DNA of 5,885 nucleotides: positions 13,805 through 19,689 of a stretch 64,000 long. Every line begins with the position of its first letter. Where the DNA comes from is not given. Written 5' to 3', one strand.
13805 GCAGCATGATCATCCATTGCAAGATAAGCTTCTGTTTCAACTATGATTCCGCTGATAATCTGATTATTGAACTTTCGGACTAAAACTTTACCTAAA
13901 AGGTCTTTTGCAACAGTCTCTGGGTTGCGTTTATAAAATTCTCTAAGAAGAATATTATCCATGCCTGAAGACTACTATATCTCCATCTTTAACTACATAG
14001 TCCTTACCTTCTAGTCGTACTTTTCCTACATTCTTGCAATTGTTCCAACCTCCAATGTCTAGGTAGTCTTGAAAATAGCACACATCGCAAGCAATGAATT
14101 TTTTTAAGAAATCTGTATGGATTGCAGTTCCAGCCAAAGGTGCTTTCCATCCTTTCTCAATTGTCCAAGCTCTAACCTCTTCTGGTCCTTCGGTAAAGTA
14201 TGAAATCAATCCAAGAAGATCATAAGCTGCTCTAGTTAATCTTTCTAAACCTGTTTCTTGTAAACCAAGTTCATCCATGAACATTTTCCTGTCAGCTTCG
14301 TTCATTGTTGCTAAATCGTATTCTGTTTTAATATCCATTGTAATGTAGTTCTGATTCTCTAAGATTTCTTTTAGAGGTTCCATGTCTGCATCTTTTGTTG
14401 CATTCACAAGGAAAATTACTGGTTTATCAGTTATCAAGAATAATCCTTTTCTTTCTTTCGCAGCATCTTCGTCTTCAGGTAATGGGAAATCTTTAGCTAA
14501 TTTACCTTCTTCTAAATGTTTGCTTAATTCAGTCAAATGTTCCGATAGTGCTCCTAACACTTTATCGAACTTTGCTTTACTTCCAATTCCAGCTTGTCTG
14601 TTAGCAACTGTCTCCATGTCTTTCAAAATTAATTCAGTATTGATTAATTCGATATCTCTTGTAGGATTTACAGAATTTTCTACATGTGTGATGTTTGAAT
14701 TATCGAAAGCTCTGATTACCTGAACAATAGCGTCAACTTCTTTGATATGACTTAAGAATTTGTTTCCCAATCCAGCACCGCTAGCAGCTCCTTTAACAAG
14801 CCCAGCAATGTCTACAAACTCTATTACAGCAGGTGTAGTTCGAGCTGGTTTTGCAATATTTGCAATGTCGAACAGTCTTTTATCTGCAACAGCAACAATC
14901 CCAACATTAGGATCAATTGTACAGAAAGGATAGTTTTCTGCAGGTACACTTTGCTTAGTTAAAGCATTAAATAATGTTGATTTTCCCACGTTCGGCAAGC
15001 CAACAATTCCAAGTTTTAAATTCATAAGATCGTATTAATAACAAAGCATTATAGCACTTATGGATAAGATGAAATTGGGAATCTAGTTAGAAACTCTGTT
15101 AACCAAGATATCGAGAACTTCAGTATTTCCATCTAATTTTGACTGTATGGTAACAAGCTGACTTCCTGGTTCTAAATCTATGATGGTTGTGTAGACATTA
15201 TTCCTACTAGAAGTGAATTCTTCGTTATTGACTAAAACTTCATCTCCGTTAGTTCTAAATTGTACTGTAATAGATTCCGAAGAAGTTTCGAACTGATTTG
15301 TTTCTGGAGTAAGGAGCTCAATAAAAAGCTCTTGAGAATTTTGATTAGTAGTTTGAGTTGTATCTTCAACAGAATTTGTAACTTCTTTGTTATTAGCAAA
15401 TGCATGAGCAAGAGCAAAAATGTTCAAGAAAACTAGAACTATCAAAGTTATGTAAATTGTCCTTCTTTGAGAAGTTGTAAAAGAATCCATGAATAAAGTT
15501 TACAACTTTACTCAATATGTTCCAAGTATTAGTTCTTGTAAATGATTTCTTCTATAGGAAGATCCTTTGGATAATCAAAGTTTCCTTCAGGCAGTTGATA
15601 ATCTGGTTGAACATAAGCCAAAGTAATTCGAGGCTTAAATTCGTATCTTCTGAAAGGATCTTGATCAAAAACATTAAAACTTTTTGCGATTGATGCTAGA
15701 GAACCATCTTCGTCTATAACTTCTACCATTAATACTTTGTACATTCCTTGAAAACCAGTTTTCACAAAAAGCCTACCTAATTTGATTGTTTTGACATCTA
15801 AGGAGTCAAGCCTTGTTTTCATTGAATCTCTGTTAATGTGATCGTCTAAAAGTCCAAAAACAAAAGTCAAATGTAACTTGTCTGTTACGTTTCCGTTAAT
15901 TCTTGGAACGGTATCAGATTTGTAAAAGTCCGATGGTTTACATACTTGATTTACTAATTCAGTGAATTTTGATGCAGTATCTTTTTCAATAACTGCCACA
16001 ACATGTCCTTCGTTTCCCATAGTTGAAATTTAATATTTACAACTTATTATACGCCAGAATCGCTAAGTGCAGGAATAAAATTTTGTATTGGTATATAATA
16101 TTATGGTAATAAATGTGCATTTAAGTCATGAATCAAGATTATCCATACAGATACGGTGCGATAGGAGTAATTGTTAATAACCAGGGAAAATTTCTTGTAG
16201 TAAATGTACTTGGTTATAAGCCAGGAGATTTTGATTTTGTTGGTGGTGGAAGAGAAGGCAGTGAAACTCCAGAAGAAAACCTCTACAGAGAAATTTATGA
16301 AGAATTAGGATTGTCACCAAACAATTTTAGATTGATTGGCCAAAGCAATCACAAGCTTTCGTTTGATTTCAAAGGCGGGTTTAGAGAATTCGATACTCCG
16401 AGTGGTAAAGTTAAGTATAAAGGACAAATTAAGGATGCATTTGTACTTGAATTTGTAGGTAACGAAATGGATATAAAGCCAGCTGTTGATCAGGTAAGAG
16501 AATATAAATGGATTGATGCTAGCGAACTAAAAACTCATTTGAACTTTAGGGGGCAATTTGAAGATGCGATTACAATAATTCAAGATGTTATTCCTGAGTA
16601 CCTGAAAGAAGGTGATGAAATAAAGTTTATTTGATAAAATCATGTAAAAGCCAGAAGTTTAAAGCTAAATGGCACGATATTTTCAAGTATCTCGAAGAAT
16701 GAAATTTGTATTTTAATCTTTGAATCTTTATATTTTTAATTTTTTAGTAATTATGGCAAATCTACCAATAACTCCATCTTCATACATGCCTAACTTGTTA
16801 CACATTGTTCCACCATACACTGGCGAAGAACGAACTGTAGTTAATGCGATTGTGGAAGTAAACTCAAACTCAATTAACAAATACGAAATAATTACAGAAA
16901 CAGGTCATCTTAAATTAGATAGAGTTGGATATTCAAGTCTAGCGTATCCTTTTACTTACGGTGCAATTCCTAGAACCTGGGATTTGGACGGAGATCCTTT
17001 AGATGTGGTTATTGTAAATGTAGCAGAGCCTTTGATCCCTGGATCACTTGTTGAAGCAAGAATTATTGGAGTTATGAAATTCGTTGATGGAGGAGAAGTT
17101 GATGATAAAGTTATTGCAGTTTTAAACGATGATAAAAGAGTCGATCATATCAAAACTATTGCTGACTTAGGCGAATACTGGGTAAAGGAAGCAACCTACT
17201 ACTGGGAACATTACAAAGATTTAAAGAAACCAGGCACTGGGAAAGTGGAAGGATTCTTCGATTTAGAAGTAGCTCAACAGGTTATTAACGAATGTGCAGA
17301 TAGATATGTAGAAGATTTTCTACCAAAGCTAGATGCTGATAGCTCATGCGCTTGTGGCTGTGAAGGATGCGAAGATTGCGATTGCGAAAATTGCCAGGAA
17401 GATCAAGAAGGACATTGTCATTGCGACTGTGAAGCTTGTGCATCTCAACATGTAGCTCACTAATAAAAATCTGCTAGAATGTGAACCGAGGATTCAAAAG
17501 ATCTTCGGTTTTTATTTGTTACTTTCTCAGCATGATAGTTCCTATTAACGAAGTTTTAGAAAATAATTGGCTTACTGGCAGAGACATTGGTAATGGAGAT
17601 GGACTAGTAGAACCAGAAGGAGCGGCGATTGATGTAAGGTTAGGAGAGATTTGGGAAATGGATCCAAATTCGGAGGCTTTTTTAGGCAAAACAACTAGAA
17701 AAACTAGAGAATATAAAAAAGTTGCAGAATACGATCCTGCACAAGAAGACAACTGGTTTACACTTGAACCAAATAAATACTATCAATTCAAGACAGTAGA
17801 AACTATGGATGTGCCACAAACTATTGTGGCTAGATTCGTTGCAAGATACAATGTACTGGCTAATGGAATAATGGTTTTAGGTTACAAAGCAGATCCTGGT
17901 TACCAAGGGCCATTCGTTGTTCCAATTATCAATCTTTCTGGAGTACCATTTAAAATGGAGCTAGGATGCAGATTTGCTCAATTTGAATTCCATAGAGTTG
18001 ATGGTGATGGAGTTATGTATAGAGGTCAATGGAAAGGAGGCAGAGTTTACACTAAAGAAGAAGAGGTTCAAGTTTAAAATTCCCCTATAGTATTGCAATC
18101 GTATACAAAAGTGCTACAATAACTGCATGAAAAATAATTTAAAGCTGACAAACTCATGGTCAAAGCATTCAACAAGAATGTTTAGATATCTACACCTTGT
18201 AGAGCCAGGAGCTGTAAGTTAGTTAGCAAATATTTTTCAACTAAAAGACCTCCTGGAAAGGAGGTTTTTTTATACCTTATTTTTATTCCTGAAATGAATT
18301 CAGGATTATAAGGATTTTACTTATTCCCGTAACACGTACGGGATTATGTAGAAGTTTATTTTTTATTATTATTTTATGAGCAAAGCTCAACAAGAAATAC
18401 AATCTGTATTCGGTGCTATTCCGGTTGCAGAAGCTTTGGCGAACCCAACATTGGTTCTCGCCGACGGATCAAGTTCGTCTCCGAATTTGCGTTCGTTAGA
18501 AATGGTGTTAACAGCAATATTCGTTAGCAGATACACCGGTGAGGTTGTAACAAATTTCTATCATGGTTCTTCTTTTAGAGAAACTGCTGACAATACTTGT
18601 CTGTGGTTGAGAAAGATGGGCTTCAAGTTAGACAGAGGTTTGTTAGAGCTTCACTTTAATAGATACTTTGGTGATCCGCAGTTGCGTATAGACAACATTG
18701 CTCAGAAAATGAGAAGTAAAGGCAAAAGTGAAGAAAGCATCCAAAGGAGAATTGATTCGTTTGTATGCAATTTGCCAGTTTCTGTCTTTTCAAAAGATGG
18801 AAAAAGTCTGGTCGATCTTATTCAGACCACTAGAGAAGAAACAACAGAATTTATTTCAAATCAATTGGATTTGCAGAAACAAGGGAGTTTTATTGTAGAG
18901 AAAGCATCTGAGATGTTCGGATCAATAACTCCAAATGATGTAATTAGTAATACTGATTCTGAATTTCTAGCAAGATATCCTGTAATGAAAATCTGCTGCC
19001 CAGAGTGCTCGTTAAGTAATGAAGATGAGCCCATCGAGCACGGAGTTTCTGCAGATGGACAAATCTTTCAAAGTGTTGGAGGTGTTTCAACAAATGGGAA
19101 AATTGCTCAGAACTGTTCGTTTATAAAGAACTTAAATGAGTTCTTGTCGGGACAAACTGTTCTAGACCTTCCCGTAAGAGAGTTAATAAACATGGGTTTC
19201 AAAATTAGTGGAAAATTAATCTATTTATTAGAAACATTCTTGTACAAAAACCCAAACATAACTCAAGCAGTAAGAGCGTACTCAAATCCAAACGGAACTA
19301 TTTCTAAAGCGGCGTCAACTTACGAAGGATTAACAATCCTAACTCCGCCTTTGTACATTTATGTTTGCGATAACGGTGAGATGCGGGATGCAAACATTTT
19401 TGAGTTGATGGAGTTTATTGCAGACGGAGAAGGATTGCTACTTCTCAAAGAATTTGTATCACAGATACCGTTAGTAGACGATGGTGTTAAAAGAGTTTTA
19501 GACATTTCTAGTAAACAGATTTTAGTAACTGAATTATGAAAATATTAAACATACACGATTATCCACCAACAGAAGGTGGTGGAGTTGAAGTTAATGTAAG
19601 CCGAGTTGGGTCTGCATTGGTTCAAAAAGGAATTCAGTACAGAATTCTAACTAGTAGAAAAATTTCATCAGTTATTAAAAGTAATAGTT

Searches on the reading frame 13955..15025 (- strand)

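Call 16: search_protein_families(library=pfam, proteins=[window:13955-15025:-], max_evalue=0.001)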
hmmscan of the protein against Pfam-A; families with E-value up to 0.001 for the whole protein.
window:13955-15025:- (356 aa): 3 families
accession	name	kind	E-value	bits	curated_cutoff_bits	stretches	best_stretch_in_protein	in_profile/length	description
PF06071.19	YchF-GTPase_C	-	3.7e-31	107.5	27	1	273-355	1-83/84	Protein of unknown function (DUF933)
PF01926.29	MMR_HSR1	-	3.5e-23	82.3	21.9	1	5-122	2-99/113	50S ribosome-binding GTPase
PF02421.24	FeoB_N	-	4.7e-08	33.1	27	1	5-50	3-48/156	Ferrous iron transport protein B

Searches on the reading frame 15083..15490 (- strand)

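Call 16: search_protein_families(library=pfam, proteins=[window:15083-15490:-], max_evalue=0.001)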
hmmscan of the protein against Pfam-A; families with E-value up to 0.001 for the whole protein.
window:15083-15490:- (135 aa): 2 families
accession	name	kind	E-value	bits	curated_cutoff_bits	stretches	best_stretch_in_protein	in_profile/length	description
PF05478.16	Prominin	-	0.00043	18.9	34.3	1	6-55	136-185/799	Prominin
PF11008.14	DUF2846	-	0.00048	20.6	34.3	1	78-131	19-71/92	Protein of unknown function (DUF2846)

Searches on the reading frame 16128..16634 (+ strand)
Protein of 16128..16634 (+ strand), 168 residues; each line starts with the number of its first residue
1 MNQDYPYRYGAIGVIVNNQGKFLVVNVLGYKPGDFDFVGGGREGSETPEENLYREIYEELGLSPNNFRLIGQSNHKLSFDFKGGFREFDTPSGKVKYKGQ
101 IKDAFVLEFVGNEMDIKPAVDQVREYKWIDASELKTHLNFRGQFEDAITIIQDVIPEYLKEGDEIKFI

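Call 16: search_protein_families(library=pfam, proteins=[window:16128-16634:+], max_evalue=0.001)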
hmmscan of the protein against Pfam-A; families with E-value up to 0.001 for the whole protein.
window:16128-16634:+ (168 aa): 1 family
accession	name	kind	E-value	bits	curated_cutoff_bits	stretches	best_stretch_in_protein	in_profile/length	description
PF00293.34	NUDIX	-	6.9e-15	55.7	21.1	1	7-137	2-123/134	NUDIX domain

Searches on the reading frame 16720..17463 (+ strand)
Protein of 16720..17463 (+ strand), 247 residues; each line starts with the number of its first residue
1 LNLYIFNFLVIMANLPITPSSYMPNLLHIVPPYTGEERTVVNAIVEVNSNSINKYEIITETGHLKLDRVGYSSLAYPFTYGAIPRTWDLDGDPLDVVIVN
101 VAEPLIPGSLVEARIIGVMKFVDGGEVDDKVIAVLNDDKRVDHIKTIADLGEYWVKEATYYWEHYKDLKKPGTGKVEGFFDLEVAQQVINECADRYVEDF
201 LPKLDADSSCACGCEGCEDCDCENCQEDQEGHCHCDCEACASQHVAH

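Call 17: search_protein_families(library=pfam, proteins=[window:16720-17463:+], max_evalue=0.001)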
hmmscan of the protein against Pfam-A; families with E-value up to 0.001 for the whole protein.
window:16720-17463:+ (247 aa): 1 family
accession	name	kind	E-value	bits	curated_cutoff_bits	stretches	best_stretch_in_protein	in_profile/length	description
PF00719.24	Pyrophosphatase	-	8e-47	159.3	23.5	1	43-196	1-152/153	Inorganic pyrophosphatase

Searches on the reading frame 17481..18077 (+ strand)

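Call 17: search_protein_families(library=pfam, proteins=[window:17481-18077:+], max_evalue=0.001)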
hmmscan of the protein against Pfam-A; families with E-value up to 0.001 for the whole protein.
window:17481-18077:+ (198 aa): 2 families
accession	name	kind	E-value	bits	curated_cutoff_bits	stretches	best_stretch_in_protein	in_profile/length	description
PF22769.1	DCD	-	4.2e-14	53.4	27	1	47-172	28-152/153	dCTP deaminase-like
PF00692.24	dUTPase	-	3.5e-06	27.2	22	1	76-171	8-102/129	dUTPase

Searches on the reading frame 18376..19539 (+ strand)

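Call 17: search_protein_families(library=pfam, proteins=[window:18376-19539:+], max_evalue=0.001)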
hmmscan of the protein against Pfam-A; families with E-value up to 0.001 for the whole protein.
window:18376-19539:+ (387 aa): 0 families

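Call 47: search_protein_families(library=pfam, proteins=[window:18376-19539:+], max_evalue=1)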
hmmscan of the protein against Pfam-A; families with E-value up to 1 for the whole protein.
window:18376-19539:+ (387 aa): 1 family
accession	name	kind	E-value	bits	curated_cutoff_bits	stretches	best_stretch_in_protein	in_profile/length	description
PF11291.13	DUF3091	-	0.12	13.1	25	1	105-171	20-84/100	Protein of unknown function (DUF3091)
